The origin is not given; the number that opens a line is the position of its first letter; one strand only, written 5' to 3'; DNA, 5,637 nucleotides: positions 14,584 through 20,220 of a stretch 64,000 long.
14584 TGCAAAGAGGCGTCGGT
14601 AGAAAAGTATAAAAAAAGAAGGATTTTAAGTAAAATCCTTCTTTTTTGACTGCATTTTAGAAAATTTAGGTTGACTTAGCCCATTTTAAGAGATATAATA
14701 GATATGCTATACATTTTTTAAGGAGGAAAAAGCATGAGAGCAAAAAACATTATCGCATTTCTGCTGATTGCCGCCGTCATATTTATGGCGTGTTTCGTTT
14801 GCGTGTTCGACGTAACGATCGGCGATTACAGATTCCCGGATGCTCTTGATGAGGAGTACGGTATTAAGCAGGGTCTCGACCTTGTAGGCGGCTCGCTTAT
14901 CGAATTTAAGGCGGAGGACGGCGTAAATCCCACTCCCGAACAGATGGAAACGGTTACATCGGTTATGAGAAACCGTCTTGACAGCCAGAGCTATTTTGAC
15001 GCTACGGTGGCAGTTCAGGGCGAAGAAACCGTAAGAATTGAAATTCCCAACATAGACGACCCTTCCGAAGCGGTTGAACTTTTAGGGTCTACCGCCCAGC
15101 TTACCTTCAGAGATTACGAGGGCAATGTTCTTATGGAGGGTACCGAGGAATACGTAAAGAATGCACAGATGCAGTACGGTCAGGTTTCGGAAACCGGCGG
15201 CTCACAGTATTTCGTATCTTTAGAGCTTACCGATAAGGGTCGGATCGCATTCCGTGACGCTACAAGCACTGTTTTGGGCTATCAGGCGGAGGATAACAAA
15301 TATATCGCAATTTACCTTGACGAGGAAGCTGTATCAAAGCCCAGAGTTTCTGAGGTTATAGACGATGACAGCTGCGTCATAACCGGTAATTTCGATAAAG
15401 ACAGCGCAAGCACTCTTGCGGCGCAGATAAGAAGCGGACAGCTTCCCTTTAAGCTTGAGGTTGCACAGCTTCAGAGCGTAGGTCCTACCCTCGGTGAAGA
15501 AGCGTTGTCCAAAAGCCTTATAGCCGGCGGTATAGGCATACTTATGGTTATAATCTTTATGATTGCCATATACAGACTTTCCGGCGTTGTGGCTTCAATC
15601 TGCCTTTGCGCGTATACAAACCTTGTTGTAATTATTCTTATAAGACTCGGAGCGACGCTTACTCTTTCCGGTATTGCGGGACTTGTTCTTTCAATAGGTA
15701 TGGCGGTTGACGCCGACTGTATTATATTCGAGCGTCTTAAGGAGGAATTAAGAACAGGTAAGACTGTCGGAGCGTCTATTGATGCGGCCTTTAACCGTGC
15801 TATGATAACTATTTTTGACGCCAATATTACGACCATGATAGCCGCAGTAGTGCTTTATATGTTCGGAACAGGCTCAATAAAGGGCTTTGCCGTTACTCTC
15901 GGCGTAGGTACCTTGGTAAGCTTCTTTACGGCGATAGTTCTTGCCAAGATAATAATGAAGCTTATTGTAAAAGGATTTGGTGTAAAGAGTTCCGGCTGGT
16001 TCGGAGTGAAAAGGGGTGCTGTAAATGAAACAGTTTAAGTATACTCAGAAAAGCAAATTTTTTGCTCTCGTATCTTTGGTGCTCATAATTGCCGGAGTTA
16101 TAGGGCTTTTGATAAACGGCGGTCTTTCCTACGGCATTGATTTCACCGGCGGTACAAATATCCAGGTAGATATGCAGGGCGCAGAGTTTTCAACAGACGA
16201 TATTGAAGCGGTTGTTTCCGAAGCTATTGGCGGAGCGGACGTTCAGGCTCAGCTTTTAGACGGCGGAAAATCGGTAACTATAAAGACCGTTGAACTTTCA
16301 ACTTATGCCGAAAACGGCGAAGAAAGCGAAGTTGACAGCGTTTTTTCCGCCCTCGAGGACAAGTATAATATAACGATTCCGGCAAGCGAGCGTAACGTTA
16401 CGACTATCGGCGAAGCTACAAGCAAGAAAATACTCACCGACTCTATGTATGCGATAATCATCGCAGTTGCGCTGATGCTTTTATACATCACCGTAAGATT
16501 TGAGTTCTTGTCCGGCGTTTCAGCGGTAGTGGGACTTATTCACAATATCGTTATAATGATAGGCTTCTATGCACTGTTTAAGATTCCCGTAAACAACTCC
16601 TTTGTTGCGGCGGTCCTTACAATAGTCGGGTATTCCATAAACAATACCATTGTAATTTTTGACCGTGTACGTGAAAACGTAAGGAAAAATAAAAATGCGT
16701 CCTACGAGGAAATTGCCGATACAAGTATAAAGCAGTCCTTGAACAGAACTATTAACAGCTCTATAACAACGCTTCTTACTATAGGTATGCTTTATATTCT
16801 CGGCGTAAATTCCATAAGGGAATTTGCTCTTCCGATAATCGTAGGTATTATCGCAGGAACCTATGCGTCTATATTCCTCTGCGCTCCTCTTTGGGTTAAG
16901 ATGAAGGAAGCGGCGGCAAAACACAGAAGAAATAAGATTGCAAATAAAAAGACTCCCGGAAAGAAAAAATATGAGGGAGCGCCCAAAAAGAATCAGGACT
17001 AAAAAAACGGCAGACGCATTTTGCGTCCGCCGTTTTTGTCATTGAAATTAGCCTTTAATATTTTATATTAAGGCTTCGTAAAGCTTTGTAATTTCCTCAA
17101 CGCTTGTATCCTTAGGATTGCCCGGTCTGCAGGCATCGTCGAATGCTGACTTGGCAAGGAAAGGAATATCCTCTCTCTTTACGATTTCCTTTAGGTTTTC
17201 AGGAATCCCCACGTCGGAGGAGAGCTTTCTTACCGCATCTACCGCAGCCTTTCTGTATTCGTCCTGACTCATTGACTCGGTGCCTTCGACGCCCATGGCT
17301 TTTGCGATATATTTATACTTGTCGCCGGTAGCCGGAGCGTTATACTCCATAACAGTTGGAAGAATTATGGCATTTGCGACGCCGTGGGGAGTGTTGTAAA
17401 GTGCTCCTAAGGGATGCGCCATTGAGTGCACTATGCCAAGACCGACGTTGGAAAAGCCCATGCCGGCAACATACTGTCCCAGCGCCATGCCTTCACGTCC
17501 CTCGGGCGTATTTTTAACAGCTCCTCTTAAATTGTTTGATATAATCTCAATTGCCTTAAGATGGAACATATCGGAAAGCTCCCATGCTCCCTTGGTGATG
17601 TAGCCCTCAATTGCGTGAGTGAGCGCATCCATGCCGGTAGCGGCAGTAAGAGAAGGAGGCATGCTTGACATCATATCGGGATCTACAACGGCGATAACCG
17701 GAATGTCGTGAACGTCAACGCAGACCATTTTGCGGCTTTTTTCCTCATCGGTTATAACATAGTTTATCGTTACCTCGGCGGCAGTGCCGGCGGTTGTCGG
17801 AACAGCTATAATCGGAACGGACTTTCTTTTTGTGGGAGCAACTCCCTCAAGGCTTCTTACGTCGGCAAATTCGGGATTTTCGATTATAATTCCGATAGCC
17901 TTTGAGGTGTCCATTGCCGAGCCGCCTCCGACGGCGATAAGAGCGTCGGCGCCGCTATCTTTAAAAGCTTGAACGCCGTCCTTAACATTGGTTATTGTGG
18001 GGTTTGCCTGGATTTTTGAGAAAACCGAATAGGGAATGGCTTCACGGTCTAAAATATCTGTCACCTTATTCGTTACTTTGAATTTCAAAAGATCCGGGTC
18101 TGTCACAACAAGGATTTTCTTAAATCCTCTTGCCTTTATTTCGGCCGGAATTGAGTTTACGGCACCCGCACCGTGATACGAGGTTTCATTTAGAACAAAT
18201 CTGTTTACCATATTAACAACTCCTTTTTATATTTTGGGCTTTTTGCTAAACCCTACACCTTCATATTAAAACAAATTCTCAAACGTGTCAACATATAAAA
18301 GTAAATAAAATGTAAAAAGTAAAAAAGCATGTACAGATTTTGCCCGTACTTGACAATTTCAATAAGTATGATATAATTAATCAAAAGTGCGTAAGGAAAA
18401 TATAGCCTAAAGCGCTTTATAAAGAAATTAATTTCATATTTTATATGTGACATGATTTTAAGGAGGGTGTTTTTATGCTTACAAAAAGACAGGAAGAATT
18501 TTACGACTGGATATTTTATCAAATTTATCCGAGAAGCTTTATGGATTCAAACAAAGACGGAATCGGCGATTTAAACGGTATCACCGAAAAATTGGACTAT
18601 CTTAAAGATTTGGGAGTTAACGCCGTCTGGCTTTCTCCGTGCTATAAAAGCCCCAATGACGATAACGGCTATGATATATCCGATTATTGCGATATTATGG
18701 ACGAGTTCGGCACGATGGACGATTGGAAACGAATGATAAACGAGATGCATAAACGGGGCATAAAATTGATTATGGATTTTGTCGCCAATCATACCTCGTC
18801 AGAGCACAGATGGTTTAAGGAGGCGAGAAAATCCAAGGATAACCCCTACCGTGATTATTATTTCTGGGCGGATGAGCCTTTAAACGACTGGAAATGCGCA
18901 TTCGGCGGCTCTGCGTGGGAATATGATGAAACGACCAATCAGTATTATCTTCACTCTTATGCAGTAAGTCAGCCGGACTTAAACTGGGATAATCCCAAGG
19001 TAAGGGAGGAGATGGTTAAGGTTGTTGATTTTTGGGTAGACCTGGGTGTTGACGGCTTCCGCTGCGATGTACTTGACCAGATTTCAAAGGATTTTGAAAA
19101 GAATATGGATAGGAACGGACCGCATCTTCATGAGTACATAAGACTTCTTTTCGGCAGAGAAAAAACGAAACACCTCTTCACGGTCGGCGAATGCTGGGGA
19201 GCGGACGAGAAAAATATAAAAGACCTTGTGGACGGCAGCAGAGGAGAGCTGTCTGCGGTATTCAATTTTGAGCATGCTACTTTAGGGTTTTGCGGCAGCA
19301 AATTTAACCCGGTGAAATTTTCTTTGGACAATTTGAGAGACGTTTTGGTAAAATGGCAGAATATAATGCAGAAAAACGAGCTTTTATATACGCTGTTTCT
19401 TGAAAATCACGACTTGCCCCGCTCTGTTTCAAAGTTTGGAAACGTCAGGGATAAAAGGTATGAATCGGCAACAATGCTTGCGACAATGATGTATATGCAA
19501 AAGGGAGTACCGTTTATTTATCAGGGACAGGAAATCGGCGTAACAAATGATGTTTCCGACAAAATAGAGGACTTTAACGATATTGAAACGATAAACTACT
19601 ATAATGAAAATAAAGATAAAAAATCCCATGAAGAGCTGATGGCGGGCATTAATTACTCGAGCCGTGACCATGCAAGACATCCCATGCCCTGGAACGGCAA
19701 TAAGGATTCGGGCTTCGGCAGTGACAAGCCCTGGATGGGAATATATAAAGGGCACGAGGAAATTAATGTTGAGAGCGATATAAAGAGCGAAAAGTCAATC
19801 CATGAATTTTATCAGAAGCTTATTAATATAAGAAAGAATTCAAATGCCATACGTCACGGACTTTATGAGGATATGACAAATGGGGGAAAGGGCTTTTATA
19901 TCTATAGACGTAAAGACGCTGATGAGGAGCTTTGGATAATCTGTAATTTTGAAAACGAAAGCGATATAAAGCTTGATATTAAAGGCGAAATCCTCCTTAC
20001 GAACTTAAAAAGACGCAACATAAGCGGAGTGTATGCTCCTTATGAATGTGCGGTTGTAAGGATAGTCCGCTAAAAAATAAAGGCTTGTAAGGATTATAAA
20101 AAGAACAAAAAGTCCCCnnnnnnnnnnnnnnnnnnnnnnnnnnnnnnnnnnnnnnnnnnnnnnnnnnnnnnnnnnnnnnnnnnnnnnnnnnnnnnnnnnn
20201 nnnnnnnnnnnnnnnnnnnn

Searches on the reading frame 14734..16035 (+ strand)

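Call 67: search_protein_families(library=pfam, proteins=[window:14734-16035:+], max_evalue=0.00001)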
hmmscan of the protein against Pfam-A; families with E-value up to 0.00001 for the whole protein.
window:14734-16035:+ (434 aa): 3 families
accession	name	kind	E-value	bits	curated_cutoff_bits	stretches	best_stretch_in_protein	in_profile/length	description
PF02355.23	SecD_SecF_C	-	1.3e-17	64.3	20.5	1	240-411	12-186/189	Protein export membrane protein SecD/SecF, C-terminal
PF22599.2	SecDF_P1_head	-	3.5e-17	62.8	27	1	137-238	22-113/114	SecDF, P1 head subdomain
PF21760.3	SecD_1st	-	3.8e-14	52.3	27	1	71-128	1-58/60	Protein translocase subunit SecDF, P1 domain, N-terminal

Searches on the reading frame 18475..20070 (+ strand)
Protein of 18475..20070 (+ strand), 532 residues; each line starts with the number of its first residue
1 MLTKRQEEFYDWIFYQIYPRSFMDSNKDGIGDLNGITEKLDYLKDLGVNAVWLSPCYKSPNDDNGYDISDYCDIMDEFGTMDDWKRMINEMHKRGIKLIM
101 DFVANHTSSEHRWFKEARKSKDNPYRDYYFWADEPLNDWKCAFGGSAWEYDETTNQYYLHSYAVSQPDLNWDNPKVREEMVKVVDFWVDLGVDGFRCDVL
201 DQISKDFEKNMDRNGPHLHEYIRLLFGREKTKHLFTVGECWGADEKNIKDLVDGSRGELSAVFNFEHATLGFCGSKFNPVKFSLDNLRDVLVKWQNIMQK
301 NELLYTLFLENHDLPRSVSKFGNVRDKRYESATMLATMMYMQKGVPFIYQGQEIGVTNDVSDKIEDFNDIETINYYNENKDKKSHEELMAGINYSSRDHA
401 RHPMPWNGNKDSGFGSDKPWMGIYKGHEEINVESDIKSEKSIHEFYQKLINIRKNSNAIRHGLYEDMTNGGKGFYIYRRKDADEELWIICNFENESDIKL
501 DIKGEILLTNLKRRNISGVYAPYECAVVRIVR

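Call 67: search_protein_families(library=pfam, proteins=[window:18475-20070:+], max_evalue=0.00001)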
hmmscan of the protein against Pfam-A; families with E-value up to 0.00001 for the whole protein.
window:18475-20070:+ (532 aa): 1 family
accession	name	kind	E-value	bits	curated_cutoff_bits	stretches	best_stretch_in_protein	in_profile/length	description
PF00128.31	Alpha-amylase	-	7.6e-142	474.1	22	1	16-462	1-446/446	Alpha amylase, catalytic domain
